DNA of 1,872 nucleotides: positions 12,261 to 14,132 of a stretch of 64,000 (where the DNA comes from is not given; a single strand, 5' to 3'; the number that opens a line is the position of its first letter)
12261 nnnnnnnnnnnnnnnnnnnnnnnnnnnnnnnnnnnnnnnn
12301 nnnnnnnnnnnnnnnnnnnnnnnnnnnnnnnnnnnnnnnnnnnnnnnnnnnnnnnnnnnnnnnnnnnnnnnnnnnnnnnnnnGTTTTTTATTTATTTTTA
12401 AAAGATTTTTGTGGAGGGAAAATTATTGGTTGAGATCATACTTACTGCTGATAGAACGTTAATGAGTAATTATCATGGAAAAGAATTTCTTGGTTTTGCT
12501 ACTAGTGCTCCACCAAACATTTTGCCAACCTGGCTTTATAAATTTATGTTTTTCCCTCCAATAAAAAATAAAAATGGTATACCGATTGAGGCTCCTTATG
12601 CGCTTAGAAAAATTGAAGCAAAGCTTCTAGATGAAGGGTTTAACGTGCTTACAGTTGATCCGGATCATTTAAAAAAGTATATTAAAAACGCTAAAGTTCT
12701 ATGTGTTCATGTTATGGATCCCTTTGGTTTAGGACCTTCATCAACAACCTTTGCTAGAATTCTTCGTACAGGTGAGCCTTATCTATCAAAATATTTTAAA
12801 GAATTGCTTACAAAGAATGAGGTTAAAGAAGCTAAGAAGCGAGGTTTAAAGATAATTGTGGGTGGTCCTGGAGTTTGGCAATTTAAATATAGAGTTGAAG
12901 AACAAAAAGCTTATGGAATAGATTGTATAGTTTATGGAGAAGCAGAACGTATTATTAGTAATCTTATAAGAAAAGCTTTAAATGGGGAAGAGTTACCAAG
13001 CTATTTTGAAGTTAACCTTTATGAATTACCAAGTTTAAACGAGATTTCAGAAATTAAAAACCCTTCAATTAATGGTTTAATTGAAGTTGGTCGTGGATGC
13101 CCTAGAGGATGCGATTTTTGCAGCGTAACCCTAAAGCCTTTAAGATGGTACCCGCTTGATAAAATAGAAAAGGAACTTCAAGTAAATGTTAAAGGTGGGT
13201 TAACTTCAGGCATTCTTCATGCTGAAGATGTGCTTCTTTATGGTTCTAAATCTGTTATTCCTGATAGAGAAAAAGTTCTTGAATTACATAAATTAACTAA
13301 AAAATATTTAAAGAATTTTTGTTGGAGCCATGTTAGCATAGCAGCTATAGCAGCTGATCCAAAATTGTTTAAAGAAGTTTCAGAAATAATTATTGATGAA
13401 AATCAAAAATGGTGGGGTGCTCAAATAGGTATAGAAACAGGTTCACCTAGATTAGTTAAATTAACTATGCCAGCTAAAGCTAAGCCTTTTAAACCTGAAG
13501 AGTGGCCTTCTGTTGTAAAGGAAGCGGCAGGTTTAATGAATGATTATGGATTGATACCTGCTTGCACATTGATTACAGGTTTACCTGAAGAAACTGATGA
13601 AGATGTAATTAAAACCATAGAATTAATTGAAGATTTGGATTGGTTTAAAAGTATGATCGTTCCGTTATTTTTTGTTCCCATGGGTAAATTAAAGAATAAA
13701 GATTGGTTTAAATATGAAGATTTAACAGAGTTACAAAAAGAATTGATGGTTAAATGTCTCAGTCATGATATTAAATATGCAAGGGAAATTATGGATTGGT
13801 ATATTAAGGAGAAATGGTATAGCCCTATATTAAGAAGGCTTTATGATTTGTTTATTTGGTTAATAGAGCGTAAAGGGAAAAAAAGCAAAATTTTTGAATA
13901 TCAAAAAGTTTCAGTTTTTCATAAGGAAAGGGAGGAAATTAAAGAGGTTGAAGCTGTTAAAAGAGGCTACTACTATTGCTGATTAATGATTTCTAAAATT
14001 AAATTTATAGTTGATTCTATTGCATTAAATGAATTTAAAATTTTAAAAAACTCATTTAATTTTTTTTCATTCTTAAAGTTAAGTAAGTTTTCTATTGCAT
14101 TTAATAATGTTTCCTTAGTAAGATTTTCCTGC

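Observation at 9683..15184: Cluster of three distinct radical-SAM enzymes convergent with a GT1 glycosyltransferase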

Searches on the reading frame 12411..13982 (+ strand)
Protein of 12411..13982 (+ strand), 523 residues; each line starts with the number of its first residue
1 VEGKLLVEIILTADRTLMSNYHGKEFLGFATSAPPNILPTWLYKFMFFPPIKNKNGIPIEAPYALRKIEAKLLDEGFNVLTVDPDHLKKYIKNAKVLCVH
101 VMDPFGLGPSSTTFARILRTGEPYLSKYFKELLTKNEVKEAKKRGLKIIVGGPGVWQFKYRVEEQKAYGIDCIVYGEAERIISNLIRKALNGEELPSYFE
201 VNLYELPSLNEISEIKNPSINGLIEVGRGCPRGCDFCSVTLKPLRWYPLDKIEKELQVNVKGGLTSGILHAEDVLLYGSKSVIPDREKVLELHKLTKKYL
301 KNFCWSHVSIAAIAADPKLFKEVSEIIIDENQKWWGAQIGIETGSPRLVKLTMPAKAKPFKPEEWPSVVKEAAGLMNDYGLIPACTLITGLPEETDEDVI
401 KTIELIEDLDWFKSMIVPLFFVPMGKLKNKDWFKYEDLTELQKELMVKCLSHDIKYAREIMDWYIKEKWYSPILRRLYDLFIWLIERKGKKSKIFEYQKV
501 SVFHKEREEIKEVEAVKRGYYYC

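Call 3: search_protein_families(library=pfam, proteins=[window:12411-13982:+], max_evalue=0.01)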
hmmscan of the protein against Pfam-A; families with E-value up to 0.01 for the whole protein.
window:12411-13982:+ (523 aa): 2 families
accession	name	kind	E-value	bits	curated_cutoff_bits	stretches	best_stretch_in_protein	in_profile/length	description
PF04055.27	Radical_SAM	-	5.2e-15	56.4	29.5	1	224-406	1-166/166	Radical SAM superfamily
PF02310.24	B12-binding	-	0.00097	19.4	32.1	1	135-185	74-120/121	B12 binding domain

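Call 4: search_protein_families(library=ncbifam, proteins=[window:12411-13982:+], max_evalue=0.01)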
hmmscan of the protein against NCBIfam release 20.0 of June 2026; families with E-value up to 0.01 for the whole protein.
window:12411-13982:+ (523 aa): 14 families
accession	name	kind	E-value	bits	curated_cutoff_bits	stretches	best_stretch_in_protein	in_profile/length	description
TIGR04013.1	B12_SAM_MJ_1487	hypoth_equivalog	5.1e-22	78.3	251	1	134-413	59-337/382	TIGR04013 family B12-binding domain/radical SAM domain-containing protein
TIGR04014.1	B12_SAM_MJ_0865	equivalog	2.7e-15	56.1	360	1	170-419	90-349/434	methyl-coenzyme M reductase glutamine C-methyltransferase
TIGR00089.1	TIGR00089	subfamily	1.2e-10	40.7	251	1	137-411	61-320/429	MiaB/RimO family radical SAM methylthiotransferase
TIGR01574.1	miaB-methiolase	equivalog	9.6e-09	34.7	355.3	1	127-411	54-327/437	tRNA (N6-isopentenyl adenosine(37)-C2)-methylthiotransferase MiaB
NF050148.1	rSAM_ApyD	equivalog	1.8e-07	29.9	750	1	224-407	202-364/645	RiPP biosynthesis radical SAM protein ApyD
TIGR01125.1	TIGR01125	equivalog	2.3e-07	30.3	356.95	1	136-409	57-316/432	30S ribosomal protein S12 methylthiotransferase RimO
TIGR01578.1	MiaB-like-B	hypoth_equivalog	5.7e-07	28.6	314.7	1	135-279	56-194/421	tRNA (N(6)-L-threonylcarbamoyladenosine(37)-C(2))-methylthiotransferase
TIGR02026.1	BchE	equivalog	1.6e-06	27.3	481.35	0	361-423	317-377/497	magnesium-protoporphyrin IX monomethyl ester anaerobic oxidative cyclase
NF045585.1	rSAM_slr0320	equivalog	1.3e-05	23.9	775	1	226-350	240-356/511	photosystem II high light acclimation radical SAM protein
TIGR04072.2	rSAM_ladder_B12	equivalog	0.00035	19.3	360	1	137-239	89-198/443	lipid biosynthesis B12-binding/radical SAM protein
TIGR01579.1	MiaB-like-C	equivalog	0.00045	19.6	357.05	1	135-410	53-319/416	tRNA (N(6)-L-threonylcarbamoyladenosine(37)-C(2))-methylthiotransferase MtaB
NF033712.0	B12_rSAM_KedN5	subfamily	0.0033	15.7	700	0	138-198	85-143/624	KedN5 family methylcobalamin-dependent radical SAM C-methyltransferase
NF038361.1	rSAM_Sden_1168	equivalog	0.005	15.4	575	0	226-417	287-458/560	Sden_1168 family B12-binding radical SAM P-methyltransferase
TIGR04367.1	HpnR_B12_rSAM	equivalog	0.007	14.9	650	0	224-239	189-204/490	hopanoid C-3 methylase HpnR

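Call 7: search_solved_structures(query=window:12411-13982:+, max_evalue=0.01, show_alignments=1)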
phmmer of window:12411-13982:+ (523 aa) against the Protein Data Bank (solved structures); distinct sequences matched with E-value up to 0.01: 3.
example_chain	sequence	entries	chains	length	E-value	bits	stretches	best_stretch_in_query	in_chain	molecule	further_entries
9ccb_A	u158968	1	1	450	4.3e-07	32.1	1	220-423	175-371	Radical SAM core domain-containing protein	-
2qgq_A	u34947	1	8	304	1e-05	27.6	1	224-413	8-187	Protein TM_1862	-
4jc0_A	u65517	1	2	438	1.5e-05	27.1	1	222-413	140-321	Ribosomal protein S12 methylthiotransferase RimO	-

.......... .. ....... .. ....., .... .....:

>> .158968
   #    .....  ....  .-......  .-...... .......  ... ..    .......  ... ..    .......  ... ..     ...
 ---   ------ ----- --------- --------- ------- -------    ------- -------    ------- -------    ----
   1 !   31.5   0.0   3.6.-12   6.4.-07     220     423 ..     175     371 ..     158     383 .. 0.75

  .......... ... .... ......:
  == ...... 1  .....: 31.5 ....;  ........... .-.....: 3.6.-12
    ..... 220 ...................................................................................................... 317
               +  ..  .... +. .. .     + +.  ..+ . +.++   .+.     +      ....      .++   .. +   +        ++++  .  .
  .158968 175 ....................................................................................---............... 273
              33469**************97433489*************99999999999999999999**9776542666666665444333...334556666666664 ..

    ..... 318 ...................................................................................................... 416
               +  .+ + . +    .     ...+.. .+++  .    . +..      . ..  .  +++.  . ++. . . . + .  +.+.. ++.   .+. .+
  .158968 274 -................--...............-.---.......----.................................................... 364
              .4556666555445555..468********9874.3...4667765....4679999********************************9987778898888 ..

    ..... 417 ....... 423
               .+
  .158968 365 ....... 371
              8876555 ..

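Call 8: find_homologous_proteins(query=window:12411-13982:+, max_evalue=0.00001)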
Query window:12411-13982:+ (523 aa): 2357 proteins with E <= 0.00001 among 8000 candidates; the best 120 are listed.
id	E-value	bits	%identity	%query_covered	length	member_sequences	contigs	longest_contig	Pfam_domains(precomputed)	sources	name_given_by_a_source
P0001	0.0e+0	1187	99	99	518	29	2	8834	PF04055.28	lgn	-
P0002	0.0e+0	1016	83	99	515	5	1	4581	PF04055.28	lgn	-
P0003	1.9e-279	946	79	94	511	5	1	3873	PF04055.28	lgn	-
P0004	4.1e-261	885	73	94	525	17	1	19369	PF04055.28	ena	-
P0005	1.3e-260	884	73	94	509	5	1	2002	PF04055.28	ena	-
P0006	1.7e-259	880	72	94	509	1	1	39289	PF04055.28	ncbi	ncbi:MAG: radical SAM protein [Candidatus Bathyarchaeia archaeon]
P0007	1.4e-251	854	71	94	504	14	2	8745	PF04055.28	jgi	jgi:radical SAM superfamily enzyme YgiQ (UPF0313 family)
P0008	2.5e-228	777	66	92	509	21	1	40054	PF04055.28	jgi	-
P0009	1.3e-226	772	68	92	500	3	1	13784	PF04055.28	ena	-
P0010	9.1e-226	769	65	93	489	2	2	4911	PF04055.28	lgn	-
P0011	1.2e-225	768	65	93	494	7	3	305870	PF04055.28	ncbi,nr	ncbi:B12-binding domain-containing radical SAM protein [Candidatus Bathyarchaeota archaeon]|nr:B12-b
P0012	2.0e-225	768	65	93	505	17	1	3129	PF04055.28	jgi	-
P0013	4.1e-225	767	67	93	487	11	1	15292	PF04055.28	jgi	-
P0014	6.9e-225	766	92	68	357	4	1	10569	PF04055.28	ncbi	ncbi:MAG: radical SAM protein, partial [Candidatus Bathyarchaeia archaeon]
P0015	3.1e-224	764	64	94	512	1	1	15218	PF04055.28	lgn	-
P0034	9.5e-217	739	62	94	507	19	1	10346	PF04055.28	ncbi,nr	ncbi:MAG: B12-binding domain-containing radical SAM protein [archaeon YNP-WB-062]|nr:B12-binding dom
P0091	1.7e-206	705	60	93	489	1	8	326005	PF04055.28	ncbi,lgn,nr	ncbi:MAG: radical SAM protein [Candidatus Bathyarchaeia archaeon]|nr:B12-binding domain-containing r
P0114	2.6e-204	698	62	94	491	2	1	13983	PF04055.28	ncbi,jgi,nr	ncbi:MAG: radical SAM protein [Candidatus Aenigmatarchaeota archaeon]|nr:MAG: radical SAM protein [C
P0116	3.5e-204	697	62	94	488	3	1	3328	PF04055.28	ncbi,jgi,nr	ncbi:MAG: radical SAM protein [Thermoplasmata archaeon]|nr:MAG: radical SAM protein [Thermoplasmata 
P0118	5.3e-204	697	59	93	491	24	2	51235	PF04055.28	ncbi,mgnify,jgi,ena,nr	ncbi:radical SAM protein [Candidatus Bathyarchaeota archaeon]|mgnify:FL=1|nr:MAG: radical SAM protei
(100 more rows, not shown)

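Call 12: find_encoding_contigs(protein=P0116, flank=8000, max_places=3)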
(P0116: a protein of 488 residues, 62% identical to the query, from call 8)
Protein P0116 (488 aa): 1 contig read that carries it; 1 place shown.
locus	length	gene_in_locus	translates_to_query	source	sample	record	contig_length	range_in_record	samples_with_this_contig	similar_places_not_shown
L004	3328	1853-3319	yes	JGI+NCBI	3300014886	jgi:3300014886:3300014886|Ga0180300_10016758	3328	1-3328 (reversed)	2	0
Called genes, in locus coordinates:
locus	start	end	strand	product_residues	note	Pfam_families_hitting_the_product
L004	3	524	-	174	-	?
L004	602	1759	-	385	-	PF08323:Glyco_transf_5 (faint), PF13439:Glyco_transf_4, PF13477:Glyco_trans_4_2, PF13579:Glyco_trans_4_4, PF20706:GT4-conflict, PF00534:Glycos_transf_1, PF13692:Glyco_trans_1_4, PF13524:Glyco_trans_1_2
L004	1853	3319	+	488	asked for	PF04055:Radical_SAM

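Call 17: find_related_loci(query=A1, collection=genome_contigs, flank=10000)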
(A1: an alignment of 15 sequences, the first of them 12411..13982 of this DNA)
Query A1 (523 aa) in genome_contigs; peptide patterns used: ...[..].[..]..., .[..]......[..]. (x = any residue, [..] = any of these).
600 stretches matched a pattern (row limit reached: there are more); 556 encode a relative of the query (tblastn E <= 1e-3); the best 80 are kept; 80 distinct loci.
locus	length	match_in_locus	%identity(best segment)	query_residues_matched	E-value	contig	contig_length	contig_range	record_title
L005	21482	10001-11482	72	6-499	0e+0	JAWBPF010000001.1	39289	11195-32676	MAG: Candidatus Bathyarchaeia archaeon isolate HHBFW-2_201803_bins_83 HHBFW-2_201803_bins_83_scaffold_1, whole genome sh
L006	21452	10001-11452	63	7-490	0e+0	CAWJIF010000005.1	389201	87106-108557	MAG: Candidatus Bathyarchaeota archaeon isolate MFD03726.bin.2.66 genome assembly, contig: contig_19714, whole genome sh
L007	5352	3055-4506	64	7-490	0e+0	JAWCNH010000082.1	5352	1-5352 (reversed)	MAG: Candidatus Bathyarchaeia archaeon isolate JZ-2_201709_bins_144 JZ-2_201709_bins_144_scaffold_82, whole genome shotg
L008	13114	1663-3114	64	7-490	0e+0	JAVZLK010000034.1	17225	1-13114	MAG: Candidatus Bathyarchaeia archaeon isolate DRTY-6_201907_bins_50 DRTY-6_201907_bins_50_scaffold_34, whole genome sho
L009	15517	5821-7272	63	7-490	0e+0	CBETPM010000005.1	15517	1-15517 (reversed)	MAG TPA_asm: Candidatus Bathyarchaeota archaeon isolate SRR13309661_metabat2_5 genome assembly, contig: ERZ26778927.58,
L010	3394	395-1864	62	9-498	0e+0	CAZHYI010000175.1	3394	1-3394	MAG TPA_asm: uncultured Candidatus Bathyarchaeia archaeon isolate binchicken_co6_85 genome assembly, contig: NODE_39575_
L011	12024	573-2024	63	7-490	0e+0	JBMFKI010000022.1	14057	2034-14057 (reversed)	MAG: Candidatus Bathyarchaeia archaeon isolate KM4336-19 NODE_22_length_14057_cov_10.559299, whole genome shotgun sequen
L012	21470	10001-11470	63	1-490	0e+0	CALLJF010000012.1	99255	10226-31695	MAG: uncultured Nitrososphaerales archaeon isolate S1_Bin_METABAT__299_1 genome assembly, contig: c_000000185612, whole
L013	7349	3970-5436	62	3-491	0e+0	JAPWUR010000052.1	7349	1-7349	MAG: Candidatus Bathyarchaeota archaeon isolate RSWS8 scaffold_978_c1, whole genome shotgun sequence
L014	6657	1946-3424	63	2-496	0e+0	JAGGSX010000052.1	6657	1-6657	MAG: Thermoplasmata archaeon isolate AUK033 PB_MANV_033_c_000000001148, whole genome shotgun sequence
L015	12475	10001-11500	61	2-510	0e+0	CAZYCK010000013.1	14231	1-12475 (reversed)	MAG TPA_asm: uncultured Thermoplasmatales archaeon isolate binchicken_co164_186 genome assembly, contig: NODE_1021_lengt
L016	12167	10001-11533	59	1-510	0e+0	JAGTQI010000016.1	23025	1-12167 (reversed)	MAG: Candidatus Bathyarchaeota archaeon isolate DGJ8_bin_44_34 DGJ8_bin_44_34_scaffold_664_curated, whole genome shotgun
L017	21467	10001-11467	61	7-495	0e+0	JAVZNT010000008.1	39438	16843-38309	MAG: Candidatus Bathyarchaeia archaeon isolate DRTY-6_201912_bins_68 DRTY-6_201912_bins_68_scaffold_8, whole genome shot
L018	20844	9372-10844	61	2-494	0e+0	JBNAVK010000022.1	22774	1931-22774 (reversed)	MAG: Candidatus Bathyarchaeales archaeon isolate Kamch4342-D-MF-036 bin74.fa-22, whole genome shotgun sequence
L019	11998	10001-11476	62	4-495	0e+0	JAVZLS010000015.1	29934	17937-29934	MAG: Candidatus Bathyarchaeia archaeon isolate DRTY-6_201907_bins_66 DRTY-6_201907_bins_66_scaffold_15, whole genome sho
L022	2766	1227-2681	63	7-496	0e+0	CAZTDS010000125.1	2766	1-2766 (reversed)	MAG TPA_asm: uncultured Thermoplasmatales archaeon isolate binchicken_co355_288 genome assembly, contig: NODE_45682_leng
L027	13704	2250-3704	62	7-496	0e+0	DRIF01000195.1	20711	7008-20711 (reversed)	MAG TPA_asm: Thermoplasmatales archaeon isolate HyVt-387 HyVt-387_k295_83145, whole genome shotgun sequence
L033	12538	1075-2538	59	6-494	0e+0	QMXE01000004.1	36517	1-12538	MAG: Candidatus Bathyarchaeota archaeon isolate B71_G16 B71_Guay16_scaffold_00335, whole genome shotgun sequence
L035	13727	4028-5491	60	6-494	0e+0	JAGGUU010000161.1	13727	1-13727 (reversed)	MAG: Candidatus Bathyarchaeota archaeon isolate AUK082 PB_MBMC_036_c_000000000004, whole genome shotgun sequence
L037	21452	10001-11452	60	9-494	0e+0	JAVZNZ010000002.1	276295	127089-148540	MAG: Candidatus Bathyarchaeia archaeon isolate DRTY-6_201912_bins_75 DRTY-6_201912_bins_75_scaffold_2, whole genome shot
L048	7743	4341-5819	59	2-494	0e+0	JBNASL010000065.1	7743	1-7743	MAG: Candidatus Bathyarchaeales archaeon isolate Kamch4336-1-MF-15 bin22_IDBA_re-assembly_contigs.fa-65, whole genome sh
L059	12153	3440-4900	59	8-494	0e+0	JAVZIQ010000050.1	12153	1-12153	MAG: Candidatus Bathyarchaeia archaeon isolate DRTY-6_201901_bins_51 DRTY-6_201901_bins_51_scaffold_50, whole genome sho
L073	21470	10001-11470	57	5-494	0e+0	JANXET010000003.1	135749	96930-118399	MAG: Candidatus Bathyarchaeota archaeon isolate SKYB89 NODE_3_length_135749_cov_12.751329, whole genome shotgun sequence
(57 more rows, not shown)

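Call 38: predict_structure(alignment_id=A1)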
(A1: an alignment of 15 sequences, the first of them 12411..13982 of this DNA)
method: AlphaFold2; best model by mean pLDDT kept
length: 523 residues; sequences in the alignment: 15
mean_pLDDT: 76.4   pTM: 0.82
mean pLDDT of the five models: 76.4, 75.7, 73.7, 72.6, 64.2
residues with pLDDT >= 90: 149; 70-90: 222; 50-70: 86; < 50: 66
segments of 3 or more residues with pLDDT < 50: 1-4, 18-37, 103-121, 238-241, 423-433, 519-523
pLDDT, mean of each block of 10 residues (from residue 1): 66 65 39 47 62 84 88 94 90 92 43 39 65 89 94 73 82 88 95 92 81 88 80 51 77 95 88 86 90 97 85 91 93 80 84 75 90 92 78 84 91 78 42 62 80 78 69 74 72 59 56 54 31
secondary structure, 60 per line:
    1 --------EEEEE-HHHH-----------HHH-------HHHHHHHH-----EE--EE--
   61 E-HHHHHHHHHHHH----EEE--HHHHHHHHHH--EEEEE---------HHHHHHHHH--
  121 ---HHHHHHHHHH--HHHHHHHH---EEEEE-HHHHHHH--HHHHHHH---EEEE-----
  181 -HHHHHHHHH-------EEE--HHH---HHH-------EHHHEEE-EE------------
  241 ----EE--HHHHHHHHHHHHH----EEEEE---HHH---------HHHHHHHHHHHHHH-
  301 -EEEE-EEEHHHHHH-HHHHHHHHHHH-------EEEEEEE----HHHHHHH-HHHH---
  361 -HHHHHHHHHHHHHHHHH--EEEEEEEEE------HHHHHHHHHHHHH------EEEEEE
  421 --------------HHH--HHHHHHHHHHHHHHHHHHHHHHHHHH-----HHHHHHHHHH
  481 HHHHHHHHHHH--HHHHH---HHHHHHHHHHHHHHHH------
elements in order: E9-13 H15-18 H40-47 H63-74 E79-81 H84-93 E96-100 H110-118 H124-133 H136-143 E147-151 H153-159 H162-168 E172-175 H182-190 E198-200 E223-225 H249-261 E266-270 H286-299 E302-305 E307-309 H310-315 H317-327 E335-341 H346-352 H354-357 H362-378 E381-389 H396-408 E415-420 H440-465 H471-491 H494-498 H502-517

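Call 46: list_cluster_members(proteins=[P0011, P0034, P0091, P0114, P0116, P0118, P0006, P0319, P0276, P0358])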
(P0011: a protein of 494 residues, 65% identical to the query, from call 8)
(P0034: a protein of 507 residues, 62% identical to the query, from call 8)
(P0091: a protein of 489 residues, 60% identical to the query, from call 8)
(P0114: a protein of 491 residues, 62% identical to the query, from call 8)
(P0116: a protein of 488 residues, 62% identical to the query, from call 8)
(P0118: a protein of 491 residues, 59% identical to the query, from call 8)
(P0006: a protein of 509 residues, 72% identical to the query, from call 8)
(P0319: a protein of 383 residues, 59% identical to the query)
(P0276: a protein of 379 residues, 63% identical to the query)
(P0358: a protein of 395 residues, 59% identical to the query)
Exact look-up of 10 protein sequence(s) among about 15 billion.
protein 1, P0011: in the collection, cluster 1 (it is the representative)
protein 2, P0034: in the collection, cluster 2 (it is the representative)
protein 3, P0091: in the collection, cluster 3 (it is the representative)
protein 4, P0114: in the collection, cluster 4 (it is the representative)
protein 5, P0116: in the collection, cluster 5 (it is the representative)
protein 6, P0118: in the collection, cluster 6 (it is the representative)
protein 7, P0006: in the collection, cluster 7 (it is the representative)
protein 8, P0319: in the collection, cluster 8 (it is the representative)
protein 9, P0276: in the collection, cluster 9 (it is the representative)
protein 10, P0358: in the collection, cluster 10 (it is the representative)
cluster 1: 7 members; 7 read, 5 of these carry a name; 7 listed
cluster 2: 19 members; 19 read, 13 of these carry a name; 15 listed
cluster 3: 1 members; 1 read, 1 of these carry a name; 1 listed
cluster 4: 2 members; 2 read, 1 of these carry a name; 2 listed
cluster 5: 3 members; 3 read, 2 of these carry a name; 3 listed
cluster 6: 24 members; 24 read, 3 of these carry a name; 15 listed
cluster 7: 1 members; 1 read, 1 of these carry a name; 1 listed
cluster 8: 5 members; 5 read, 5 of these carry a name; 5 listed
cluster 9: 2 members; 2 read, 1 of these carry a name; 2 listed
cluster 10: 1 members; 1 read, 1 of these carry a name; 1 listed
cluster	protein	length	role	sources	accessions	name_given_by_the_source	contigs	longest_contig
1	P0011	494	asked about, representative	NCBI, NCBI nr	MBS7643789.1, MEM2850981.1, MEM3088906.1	B12-binding domain-containing radical SAM protein [Candidatus Bathyarchaeota archaeon]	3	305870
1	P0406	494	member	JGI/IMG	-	radical SAM superfamily enzyme YgiQ (UPF0313 family)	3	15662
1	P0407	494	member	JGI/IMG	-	radical SAM superfamily enzyme YgiQ (UPF0313 family)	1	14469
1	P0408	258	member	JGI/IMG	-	radical SAM superfamily enzyme YgiQ (UPF0313 family)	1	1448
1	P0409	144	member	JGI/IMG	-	radical SAM superfamily enzyme YgiQ (UPF0313 family)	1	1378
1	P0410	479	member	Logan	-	-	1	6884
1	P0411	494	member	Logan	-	-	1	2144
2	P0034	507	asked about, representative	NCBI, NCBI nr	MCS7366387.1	MAG: B12-binding domain-containing radical SAM protein [archaeon YNP-WB-062] | B12-binding domain-containing radical SAM protein [Candidatus Culexarchaeum ...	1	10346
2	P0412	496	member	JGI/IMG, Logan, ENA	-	radical SAM superfamily enzyme YgiQ (UPF0313 family)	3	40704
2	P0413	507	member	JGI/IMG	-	radical SAM superfamily enzyme YgiQ (UPF0313 family)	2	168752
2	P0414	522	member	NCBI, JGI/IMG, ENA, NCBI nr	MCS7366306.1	MAG: B12-binding domain-containing radical SAM protein [archaeon YNP-WB-062] | B12-binding domain-containing radical SAM protein [Candidatus Culexarchaeum ...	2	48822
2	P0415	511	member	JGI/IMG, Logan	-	radical SAM superfamily enzyme YgiQ (UPF0313 family)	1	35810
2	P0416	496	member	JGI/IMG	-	radical SAM superfamily enzyme YgiQ (UPF0313 family)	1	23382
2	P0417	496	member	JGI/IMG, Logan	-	radical SAM superfamily enzyme YgiQ (UPF0313 family)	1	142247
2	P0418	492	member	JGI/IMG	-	radical SAM superfamily enzyme YgiQ (UPF0313 family)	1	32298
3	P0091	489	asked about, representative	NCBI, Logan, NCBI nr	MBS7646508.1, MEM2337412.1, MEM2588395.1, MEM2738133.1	MAG: radical SAM protein [Candidatus Bathyarchaeia archaeon] | B12-binding domain-containing radical SAM protein [Candidatus Bathyarchaeota archaeon]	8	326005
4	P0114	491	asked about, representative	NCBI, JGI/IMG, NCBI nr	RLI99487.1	MAG: radical SAM protein [Candidatus Aenigmatarchaeota archaeon] | MAG: radical SAM protein [Candidatus Aenigmarchaeota archaeon]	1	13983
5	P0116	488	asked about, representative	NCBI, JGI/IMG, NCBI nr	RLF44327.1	MAG: radical SAM protein [Thermoplasmata archaeon]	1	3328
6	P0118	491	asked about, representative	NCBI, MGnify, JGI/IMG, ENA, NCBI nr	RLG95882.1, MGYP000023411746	radical SAM protein [Candidatus Bathyarchaeota archaeon] | FL=1 | MAG: radical SAM protein [Candidatus Bathyarchaeota archaeon]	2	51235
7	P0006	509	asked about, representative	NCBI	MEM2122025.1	MAG: radical SAM protein [Candidatus Bathyarchaeia archaeon]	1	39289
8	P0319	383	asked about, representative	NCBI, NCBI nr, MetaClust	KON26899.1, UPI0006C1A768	hypothetical protein AC481_06320 [miscellaneous Crenarchaeota group archaeon SMTZ-80] | MAG: hypothetical protein AC481_06320 [miscellaneous Crenarchaeota group archaeon SMTZ-80] | status=active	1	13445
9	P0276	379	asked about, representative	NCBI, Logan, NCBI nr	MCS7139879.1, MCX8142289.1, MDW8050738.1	MAG: radical SAM protein [Candidatus Nezhaarchaeota archaeon] | radical SAM protein [Candidatus Nezhaarchaeota archaeon]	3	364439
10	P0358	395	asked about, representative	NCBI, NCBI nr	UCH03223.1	MAG: radical SAM protein [Candidatus Bathyarchaeota archaeon]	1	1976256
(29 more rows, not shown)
